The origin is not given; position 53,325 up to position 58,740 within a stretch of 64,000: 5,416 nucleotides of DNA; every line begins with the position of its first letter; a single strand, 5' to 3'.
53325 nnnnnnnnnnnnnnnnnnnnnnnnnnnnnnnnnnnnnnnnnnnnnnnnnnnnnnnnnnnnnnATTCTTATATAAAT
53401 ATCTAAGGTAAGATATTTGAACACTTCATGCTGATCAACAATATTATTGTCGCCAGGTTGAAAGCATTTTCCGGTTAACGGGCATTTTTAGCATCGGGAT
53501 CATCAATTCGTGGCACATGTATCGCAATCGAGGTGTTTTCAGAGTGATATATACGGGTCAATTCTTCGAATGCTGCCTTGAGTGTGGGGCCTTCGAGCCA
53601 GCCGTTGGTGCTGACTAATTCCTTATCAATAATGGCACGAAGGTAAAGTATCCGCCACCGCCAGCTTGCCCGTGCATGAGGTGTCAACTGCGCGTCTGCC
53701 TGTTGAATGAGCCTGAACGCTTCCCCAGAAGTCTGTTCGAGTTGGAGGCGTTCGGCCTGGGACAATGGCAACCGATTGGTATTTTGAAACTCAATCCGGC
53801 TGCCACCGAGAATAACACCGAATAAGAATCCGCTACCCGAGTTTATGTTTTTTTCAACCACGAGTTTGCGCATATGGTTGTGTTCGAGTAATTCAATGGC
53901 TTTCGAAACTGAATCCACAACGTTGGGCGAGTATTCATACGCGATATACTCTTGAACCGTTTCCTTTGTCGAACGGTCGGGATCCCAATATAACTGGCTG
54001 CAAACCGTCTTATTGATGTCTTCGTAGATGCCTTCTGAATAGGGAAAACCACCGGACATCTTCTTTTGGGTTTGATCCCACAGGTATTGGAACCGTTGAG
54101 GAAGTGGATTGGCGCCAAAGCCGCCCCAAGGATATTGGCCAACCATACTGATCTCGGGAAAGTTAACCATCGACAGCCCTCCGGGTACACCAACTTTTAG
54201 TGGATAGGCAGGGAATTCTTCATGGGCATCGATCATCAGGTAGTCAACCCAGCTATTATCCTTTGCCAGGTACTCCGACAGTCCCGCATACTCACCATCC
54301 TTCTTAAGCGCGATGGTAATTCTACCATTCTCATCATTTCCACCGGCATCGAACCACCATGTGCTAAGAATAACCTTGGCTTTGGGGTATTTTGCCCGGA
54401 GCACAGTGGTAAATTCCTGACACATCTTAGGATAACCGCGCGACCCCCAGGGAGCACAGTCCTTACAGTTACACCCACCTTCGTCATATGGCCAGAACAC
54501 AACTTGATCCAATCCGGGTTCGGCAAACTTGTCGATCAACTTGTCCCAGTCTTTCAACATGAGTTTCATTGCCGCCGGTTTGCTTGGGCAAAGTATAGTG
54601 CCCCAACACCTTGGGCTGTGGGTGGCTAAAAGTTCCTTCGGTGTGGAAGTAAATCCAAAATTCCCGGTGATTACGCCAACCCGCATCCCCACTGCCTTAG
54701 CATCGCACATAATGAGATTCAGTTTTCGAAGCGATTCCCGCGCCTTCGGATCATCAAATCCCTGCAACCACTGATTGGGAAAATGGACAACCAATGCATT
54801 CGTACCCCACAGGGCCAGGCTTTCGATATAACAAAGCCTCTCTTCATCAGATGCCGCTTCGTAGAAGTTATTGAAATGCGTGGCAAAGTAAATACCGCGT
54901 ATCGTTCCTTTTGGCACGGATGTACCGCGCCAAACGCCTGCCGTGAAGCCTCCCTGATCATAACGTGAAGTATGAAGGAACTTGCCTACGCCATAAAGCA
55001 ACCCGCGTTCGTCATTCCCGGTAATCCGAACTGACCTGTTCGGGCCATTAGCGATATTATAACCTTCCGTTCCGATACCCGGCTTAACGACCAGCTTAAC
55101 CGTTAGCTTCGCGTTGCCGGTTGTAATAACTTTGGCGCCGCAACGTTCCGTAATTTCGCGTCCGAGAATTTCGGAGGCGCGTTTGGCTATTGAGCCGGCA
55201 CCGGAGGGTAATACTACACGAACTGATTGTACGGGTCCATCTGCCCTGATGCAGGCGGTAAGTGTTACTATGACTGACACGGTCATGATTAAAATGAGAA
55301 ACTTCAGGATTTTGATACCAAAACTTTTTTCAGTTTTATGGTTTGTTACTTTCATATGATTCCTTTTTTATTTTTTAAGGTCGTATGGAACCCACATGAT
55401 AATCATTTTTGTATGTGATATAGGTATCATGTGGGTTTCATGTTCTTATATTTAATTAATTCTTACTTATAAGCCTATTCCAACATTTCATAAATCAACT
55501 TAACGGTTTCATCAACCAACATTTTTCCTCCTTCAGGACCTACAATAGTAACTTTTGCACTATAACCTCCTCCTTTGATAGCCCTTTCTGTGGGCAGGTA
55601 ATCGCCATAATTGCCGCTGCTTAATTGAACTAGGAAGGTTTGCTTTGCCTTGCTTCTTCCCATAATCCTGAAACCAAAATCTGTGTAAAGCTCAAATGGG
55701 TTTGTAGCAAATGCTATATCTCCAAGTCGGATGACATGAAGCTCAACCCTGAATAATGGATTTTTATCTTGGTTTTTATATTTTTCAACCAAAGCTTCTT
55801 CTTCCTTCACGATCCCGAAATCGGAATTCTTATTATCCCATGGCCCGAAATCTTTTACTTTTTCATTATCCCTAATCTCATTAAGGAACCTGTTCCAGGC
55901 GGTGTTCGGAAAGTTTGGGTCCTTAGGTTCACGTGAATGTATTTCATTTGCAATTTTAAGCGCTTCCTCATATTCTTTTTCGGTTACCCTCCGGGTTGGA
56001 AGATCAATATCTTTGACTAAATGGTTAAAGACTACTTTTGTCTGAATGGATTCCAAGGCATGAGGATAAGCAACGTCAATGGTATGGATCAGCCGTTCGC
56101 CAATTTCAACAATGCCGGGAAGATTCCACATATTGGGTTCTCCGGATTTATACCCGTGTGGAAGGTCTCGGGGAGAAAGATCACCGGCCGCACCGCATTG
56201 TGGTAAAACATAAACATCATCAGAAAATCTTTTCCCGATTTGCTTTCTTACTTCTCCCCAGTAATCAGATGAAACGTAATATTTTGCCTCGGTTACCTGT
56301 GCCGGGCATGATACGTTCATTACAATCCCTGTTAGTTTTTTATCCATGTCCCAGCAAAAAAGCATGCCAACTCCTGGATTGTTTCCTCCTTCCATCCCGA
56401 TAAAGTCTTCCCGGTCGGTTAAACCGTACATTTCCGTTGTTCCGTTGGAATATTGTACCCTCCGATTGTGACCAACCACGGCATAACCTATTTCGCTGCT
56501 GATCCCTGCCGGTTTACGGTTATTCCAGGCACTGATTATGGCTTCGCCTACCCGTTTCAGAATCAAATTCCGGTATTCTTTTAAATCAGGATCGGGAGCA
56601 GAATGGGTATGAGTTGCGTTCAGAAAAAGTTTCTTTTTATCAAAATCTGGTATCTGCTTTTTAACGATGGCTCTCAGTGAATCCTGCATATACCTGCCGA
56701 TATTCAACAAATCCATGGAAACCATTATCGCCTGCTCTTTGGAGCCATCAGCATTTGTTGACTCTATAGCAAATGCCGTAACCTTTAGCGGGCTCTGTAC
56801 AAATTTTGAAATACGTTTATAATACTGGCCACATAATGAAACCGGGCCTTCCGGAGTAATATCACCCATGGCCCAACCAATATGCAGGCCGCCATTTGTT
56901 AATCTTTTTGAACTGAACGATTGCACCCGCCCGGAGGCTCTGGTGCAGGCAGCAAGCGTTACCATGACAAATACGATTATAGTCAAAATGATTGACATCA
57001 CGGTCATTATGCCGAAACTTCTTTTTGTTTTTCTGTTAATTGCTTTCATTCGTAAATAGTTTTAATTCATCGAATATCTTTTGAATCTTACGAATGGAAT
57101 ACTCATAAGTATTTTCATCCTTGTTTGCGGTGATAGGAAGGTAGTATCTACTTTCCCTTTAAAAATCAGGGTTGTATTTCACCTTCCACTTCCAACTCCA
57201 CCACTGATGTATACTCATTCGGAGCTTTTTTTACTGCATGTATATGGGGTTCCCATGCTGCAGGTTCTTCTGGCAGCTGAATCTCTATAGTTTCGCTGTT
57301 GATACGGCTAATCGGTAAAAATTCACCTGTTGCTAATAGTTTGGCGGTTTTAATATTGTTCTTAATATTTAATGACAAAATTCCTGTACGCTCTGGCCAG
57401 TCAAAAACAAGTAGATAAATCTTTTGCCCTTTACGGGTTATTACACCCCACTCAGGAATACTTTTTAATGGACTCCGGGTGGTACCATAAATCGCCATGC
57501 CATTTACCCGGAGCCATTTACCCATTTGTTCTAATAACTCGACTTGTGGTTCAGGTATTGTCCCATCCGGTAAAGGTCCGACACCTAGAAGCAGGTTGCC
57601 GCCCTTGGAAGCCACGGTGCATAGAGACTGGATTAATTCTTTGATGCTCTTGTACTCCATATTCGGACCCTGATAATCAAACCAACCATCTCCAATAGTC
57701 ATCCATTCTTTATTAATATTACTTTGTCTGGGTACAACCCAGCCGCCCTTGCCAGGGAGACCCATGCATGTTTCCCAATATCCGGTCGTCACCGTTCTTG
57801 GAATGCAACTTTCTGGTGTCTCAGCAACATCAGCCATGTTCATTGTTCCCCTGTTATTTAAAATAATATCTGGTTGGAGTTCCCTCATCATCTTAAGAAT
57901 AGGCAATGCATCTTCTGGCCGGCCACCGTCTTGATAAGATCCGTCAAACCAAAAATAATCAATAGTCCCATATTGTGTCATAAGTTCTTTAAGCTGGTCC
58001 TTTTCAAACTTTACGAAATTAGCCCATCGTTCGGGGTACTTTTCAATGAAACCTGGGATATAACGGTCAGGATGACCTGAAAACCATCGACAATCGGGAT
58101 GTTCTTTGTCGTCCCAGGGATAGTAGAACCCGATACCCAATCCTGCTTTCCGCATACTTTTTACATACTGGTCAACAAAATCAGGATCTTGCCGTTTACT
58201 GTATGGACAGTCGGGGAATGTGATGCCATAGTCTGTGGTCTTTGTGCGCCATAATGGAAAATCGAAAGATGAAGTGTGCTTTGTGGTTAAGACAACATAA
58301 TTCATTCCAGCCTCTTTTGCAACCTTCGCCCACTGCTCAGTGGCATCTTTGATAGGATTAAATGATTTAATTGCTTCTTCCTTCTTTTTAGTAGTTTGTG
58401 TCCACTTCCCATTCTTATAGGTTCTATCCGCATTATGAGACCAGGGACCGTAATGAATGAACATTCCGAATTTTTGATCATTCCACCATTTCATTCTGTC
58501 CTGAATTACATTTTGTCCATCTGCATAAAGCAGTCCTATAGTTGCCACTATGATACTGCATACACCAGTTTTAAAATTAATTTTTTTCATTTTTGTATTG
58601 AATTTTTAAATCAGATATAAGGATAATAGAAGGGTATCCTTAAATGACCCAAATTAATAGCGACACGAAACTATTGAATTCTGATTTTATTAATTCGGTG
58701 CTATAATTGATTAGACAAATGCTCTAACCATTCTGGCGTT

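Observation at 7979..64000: A 56-kb, 25-gene, single-strand mega-PUL whose substrate cannot be read from known enzyme families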

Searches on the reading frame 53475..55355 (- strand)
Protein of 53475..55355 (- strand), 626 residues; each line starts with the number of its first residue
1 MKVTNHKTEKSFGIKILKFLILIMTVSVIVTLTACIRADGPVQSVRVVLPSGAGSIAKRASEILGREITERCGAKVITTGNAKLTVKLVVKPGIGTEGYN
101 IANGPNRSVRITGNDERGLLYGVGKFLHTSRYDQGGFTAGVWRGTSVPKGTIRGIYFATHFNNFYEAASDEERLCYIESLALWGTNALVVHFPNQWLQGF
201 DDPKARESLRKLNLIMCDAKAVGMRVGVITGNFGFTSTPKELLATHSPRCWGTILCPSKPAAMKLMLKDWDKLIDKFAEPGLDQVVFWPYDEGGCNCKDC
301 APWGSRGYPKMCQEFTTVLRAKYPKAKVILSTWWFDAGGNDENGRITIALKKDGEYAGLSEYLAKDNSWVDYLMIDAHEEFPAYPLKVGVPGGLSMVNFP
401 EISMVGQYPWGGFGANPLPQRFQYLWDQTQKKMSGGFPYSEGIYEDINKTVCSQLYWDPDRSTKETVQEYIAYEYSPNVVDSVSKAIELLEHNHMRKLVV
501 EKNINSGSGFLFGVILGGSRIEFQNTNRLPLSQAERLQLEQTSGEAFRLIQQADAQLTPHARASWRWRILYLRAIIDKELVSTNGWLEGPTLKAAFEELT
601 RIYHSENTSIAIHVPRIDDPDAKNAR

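Call 5: search_protein_families(library=pfam, proteins=[window:53475-55355:-], max_evalue=0.01)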
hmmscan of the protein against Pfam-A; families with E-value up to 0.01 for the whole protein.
window:53475-55355:- (626 aa): 2 families
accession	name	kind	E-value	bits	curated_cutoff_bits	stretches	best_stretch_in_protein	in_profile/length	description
PF02838.20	Glyco_hydro_20b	-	3e-05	25.2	26.1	1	44-153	23-122/124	Glycosyl hydrolase family 20, domain 2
PF03648.19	Glyco_hydro_67N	-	0.00015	22.5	24.3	1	40-123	31-117/120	Glycosyl hydrolase family 67 N-terminus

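Call 12: search_protein_families(library=ncbifam, proteins=[window:53475-55355:-], max_evalue=0.01)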
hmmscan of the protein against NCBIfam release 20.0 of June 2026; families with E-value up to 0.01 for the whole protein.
window:53475-55355:- (626 aa): 0 families

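Call 23: search_solved_structures(query=window:53475-55355:-, max_evalue=1)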
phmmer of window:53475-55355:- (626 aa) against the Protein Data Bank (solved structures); distinct sequences matched with E-value up to 1: 1.
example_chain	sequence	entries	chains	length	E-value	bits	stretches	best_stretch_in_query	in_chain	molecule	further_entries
2c0z_A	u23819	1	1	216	0.12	13.8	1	135-179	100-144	NOVW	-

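Call 51: search_protein_families(library=pfam, proteins=[window:53475-55355:-], max_evalue=10)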
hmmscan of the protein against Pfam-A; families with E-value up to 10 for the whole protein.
window:53475-55355:- (626 aa): 2 families
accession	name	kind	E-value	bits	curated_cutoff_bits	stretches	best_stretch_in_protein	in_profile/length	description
PF02838.20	Glyco_hydro_20b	-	3e-05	25.2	26.1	1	44-153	23-122/124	Glycosyl hydrolase family 20, domain 2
PF03648.19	Glyco_hydro_67N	-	0.00015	22.5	24.3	1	40-123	31-117/120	Glycosyl hydrolase family 67 N-terminus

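Call 58: search_protein_representatives(protein=window:53475-55355:-)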
Query: 626 residues. Proteins with E-value up to 0.001 (for the whole library): 1249; up to 1e-10: 794; up to 1e-30: 344. The best 150 are listed.
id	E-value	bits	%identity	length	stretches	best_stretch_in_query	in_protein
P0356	2.1e-253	858.8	100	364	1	263-626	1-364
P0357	5.1e-218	741.9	54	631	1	21-623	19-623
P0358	2.7e-193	660.2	54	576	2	22-501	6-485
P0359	3.9e-165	567.2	51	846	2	17-496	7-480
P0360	2.7e-157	541.2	48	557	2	14-496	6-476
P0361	5.7e-145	500.5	46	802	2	38-505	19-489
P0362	5.0e-142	490.8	44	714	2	54-497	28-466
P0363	3.6e-141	488.0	44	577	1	40-615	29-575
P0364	1.2e-137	476.3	46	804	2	27-493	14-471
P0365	1.6e-137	475.9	46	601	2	19-496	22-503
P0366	1.4e-132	459.7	42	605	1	33-609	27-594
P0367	8.4e-132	457.0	45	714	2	36-491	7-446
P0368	2.1e-128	445.8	47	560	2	61-493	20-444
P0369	3.6e-128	445.1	44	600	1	28-615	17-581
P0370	9.8e-127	440.3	45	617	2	38-493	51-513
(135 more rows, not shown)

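Call 61: search_protein_families(library=pfam, alignment_id=A5, max_evalue=0.01)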
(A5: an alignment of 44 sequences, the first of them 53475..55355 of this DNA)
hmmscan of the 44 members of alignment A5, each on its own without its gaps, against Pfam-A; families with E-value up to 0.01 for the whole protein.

A. member 1, window:53475-55355:- (626 aa): 2 families
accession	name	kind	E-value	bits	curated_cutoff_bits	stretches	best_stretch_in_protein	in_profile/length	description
PF02838.20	Glyco_hydro_20b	-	3e-05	25.2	26.1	1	44-153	23-122/124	Glycosyl hydrolase family 20, domain 2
PF03648.19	Glyco_hydro_67N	-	0.00015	22.5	24.3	1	40-123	31-117/120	Glycosyl hydrolase family 67 N-terminus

B. families by the number of members that match (of 44 scanned): 13 families
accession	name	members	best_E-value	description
PF02838.20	Glyco_hydro_20b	12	3.5e-06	Glycosyl hydrolase family 20, domain 2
PF03648.19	Glyco_hydro_67N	11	1.5e-05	Glycosyl hydrolase family 67 N-terminus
PF12971.12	NAGLU_N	3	0.00095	Alpha-N-acetylglucosaminidase (NAGLU) N-terminal domain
PF13385.13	Laminin_G_3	2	4.7e-20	Concanavalin A-like lectin/glucanases superfamily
PF00583.31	Acetyltransf_1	1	7.5e-17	Acetyltransferase (GNAT) family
PF13508.13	Acetyltransf_7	1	1.1e-12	Acetyltransferase (GNAT) domain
PF13673.13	Acetyltransf_10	1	2.4e-10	Acetyltransferase (GNAT) domain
PF13302.13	Acetyltransf_3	1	2.5e-10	Acetyltransferase (GNAT) domain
PF08445.16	FR47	1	7e-05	FR47-like protein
PF06439.18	3keto-disac_hyd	1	0.004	3-keto-disaccharide hydrolase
PF00054.30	Laminin_G_1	1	0.0077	Laminin G domain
PF12221.13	HflK_N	1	0.0094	Bacterial membrane protein N terminal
PF16126.11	DUF4838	1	0.0095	Domain of unknown function (DUF4838)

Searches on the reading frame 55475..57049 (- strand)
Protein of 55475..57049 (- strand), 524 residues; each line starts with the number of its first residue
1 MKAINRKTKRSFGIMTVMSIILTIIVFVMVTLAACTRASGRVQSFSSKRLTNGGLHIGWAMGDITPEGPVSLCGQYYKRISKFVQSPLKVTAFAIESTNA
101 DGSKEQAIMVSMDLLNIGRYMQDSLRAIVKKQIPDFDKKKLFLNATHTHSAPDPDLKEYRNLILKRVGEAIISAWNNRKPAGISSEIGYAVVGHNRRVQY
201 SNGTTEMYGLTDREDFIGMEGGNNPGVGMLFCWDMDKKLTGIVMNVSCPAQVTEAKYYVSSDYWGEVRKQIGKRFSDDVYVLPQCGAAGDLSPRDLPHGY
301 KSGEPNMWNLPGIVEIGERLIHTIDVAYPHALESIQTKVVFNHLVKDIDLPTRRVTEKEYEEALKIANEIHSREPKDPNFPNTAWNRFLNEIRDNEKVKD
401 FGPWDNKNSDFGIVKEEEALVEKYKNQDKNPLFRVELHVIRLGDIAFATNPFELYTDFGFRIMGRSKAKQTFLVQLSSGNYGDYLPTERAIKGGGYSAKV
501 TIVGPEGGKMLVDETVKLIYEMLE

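Call 5: search_protein_families(library=pfam, proteins=[window:55475-57049:-], max_evalue=0.01)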
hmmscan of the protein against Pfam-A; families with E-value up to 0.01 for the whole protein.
window:55475-57049:- (524 aa): 1 family
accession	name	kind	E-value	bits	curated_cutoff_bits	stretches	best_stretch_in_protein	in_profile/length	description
PF04734.18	Ceramidase_alk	-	0.00053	19.2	32.1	1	84-153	32-99/509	Neutral/alkaline non-lysosomal ceramidase, N-terminal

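Call 12: search_protein_families(library=ncbifam, proteins=[window:55475-57049:-], max_evalue=0.01)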
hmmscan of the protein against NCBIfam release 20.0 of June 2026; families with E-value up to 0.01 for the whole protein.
window:55475-57049:- (524 aa): 0 families

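Call 24: search_solved_structures(query=window:55475-57049:-, max_evalue=1)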
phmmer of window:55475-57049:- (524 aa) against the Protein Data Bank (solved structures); distinct sequences matched with E-value up to 1: 3.
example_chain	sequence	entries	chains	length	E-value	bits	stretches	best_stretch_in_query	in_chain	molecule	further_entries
6s5y_A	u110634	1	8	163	0.41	12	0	486-519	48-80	Group B streptococcal R4 surface protein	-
2zws_A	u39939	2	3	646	0.54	11.6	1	90-266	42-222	Neutral ceramidase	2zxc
9kbq_A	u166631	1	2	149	0.85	11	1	421-482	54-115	Lysozyme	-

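Call 51: search_protein_families(library=pfam, proteins=[window:55475-57049:-], max_evalue=10)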
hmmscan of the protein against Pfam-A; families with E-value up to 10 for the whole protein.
window:55475-57049:- (524 aa): 3 families
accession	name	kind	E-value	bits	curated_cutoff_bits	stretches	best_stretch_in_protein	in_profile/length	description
PF04734.18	Ceramidase_alk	-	0.00053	19.2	32.1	1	84-153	32-99/509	Neutral/alkaline non-lysosomal ceramidase, N-terminal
PF25313.1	BRWD_AD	-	0.15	12.2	40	1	369-407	23-60/72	BRWD/PHIP ancillary domain-like domain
PF11627.13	HnRNPA1_LC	-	1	10.2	25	1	400-415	8-23/38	Heterogeneous nuclear ribonucleoprotein A1, LC domain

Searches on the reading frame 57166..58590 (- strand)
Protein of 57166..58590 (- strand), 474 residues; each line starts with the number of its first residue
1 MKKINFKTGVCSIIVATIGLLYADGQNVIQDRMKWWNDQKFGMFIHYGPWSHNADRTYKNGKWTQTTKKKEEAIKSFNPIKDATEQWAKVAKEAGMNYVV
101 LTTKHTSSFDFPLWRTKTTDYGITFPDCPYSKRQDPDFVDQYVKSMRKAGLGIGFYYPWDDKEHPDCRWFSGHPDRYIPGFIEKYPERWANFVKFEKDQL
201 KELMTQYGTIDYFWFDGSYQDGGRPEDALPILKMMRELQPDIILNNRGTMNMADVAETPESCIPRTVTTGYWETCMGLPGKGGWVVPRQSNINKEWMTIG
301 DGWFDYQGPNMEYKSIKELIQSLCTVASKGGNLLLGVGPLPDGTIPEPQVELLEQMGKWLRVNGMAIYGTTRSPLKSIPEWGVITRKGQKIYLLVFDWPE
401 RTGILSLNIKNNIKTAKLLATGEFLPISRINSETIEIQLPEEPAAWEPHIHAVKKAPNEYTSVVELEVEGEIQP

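Call 6: search_protein_families(library=pfam, proteins=[window:57166-58590:-], max_evalue=0.01)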
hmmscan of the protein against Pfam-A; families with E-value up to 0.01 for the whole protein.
window:57166-58590:- (474 aa): 2 families
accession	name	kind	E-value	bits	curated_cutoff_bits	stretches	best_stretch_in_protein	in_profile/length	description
PF01120.23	Alpha_L_fucos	-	9.1e-55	186.9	25.2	2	32-284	26-286/345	Alpha-L-fucosidase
PF15654.11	Tox-WTIP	-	0.0056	17.3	25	0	60-116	15-71/79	Toxin with a conserved tryptophan and TIP tripeptide motif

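Call 44: search_protein_families(library=ncbifam, proteins=[window:57166-58590:-], max_evalue=0.001)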
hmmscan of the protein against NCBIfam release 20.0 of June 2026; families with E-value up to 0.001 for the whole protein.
window:57166-58590:- (474 aa): 0 families

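Call 76: search_solved_structures(query=window:57166-58590:-, max_evalue=1e-10)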
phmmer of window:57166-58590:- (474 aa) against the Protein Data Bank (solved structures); distinct sequences matched with E-value up to 1e-10: 46.
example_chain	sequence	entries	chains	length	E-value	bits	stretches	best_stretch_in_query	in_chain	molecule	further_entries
6gn6_A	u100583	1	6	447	9.8e-62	212.3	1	30-427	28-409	Alpha-L-fucosidase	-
9rzy_A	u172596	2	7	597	5.4e-45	157.1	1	28-436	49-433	Alpha-L-fucosidase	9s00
9eu4_A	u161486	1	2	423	2.5e-40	141.7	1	36-443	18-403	Exported alpha-L-fucosidase protein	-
9eu1_A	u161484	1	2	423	2.5e-40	141.7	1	36-443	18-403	Alpha-L-fucosidase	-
9rzx_A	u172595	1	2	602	3.4e-36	128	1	25-440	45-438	Alpha-L-fucosidase, family GH29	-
9eu2_A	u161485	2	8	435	2.3e-35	125.3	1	35-404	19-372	Alpha-L-fucosidase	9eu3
7db5_A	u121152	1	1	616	4.8e-34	120.9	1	31-420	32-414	Alpha-L-fucosidase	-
4jl2_A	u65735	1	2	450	1.1e-31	113.1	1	32-454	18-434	alpha-L-fucosidase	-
4wsk_A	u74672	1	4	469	2.5e-31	112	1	30-454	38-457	Alpha-L-fucosidase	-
4pee_A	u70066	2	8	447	2.8e-31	111.8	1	32-454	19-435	Alpha-L-fucosidase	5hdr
5i5r_A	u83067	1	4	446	2.8e-31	111.8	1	32-454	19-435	Alpha-L-fucosidase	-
4wsj_A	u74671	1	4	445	3.1e-31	111.6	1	32-454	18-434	Alpha-L-fucosidase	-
2xib_A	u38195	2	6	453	3.4e-31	111.5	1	32-454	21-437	ALPHA-L-FUCOSIDASE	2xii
2wvv_B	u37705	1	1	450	3.4e-31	111.5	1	32-454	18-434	ALPHA-L-FUCOSIDASE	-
2wvv_A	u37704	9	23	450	3.6e-31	111.5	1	32-454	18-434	ALPHA-L-FUCOSIDASE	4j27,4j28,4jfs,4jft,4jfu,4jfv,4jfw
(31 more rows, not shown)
